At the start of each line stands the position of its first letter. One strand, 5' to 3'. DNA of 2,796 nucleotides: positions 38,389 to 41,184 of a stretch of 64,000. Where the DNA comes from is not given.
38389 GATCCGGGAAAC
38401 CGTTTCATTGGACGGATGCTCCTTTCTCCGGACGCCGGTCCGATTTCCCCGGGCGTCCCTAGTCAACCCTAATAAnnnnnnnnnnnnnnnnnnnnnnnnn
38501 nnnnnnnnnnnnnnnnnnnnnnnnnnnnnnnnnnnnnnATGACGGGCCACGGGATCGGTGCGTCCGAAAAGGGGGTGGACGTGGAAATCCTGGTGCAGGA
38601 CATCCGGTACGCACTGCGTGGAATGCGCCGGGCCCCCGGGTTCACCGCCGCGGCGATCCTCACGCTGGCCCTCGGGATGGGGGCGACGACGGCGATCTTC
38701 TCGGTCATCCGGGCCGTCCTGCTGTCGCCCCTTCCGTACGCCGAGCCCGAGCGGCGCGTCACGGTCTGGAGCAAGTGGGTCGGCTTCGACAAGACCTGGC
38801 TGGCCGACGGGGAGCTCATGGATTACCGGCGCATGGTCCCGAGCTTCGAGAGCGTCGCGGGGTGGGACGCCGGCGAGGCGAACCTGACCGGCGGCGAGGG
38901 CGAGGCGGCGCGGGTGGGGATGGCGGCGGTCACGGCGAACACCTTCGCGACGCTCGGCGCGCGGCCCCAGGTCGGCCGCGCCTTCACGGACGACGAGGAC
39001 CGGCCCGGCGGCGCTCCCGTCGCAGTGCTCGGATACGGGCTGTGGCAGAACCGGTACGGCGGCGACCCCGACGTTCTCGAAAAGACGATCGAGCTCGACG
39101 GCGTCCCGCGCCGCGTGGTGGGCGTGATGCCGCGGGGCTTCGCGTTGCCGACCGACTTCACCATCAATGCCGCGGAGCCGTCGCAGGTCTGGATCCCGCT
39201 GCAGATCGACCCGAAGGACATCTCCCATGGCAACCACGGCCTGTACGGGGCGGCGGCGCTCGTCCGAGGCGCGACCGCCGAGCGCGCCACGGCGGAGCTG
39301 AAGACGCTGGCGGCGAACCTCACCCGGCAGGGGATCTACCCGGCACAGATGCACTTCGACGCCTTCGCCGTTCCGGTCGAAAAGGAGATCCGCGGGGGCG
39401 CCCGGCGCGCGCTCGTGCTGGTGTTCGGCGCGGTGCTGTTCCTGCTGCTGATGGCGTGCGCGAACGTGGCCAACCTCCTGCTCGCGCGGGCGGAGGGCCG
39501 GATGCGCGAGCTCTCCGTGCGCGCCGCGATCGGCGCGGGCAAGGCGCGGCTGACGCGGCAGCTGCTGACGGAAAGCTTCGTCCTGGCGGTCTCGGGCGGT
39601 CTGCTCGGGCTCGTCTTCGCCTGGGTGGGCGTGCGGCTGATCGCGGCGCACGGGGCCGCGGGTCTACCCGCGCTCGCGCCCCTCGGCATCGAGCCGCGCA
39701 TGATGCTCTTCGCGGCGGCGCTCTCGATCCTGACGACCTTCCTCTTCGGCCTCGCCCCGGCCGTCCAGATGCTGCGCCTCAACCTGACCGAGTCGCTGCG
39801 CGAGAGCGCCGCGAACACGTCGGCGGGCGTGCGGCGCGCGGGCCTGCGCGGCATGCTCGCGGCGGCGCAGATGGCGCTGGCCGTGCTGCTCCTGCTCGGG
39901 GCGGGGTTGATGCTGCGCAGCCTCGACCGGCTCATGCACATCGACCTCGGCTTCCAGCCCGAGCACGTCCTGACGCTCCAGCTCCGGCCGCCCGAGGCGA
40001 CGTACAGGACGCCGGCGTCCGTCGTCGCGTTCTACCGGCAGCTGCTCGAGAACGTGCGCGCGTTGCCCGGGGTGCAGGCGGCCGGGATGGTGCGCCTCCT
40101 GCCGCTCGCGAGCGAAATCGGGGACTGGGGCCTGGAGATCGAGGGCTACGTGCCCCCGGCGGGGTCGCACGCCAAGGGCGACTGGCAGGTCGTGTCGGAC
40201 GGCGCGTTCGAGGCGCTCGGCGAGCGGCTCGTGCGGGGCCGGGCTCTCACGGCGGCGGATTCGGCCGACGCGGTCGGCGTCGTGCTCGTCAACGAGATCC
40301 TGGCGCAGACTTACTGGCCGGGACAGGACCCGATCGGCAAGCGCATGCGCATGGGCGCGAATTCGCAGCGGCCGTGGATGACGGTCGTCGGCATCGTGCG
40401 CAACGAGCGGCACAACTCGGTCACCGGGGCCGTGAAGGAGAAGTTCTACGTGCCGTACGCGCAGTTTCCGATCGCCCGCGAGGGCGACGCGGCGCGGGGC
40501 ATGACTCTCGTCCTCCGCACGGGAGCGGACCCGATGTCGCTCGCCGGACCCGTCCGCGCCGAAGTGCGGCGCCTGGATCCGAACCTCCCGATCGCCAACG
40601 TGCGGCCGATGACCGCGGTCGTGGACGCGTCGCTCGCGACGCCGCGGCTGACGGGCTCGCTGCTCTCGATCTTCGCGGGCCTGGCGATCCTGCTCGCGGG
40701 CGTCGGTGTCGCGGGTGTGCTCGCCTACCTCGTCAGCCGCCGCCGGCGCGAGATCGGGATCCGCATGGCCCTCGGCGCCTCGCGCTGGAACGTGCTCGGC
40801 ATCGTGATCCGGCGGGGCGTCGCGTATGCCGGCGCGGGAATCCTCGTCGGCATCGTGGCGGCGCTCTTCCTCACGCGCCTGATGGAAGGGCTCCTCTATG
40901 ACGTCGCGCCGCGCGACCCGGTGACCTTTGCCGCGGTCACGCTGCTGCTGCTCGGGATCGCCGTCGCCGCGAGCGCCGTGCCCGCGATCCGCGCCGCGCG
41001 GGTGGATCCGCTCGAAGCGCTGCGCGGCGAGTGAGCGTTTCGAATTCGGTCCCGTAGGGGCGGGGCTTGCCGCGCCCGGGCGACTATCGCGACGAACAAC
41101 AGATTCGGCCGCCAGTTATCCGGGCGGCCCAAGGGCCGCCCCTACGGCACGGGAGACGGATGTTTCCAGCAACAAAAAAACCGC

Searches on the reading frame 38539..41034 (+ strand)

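Call 48: search_protein_families(library=pfam, proteins=[window:38539-41034:+], max_evalue=0.0001)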
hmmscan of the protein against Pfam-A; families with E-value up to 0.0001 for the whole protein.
window:38539-41034:+ (831 aa): 2 families
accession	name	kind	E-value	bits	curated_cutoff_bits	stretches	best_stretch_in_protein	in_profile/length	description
PF12704.14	MacB_PCD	-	2.5e-36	126.4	27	2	36-256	1-206/207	MacB-like periplasmic core domain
PF02687.27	FtsX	-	1.4e-26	93.4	25.5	2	711-824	2-120/120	FtsX-like permease C-terminal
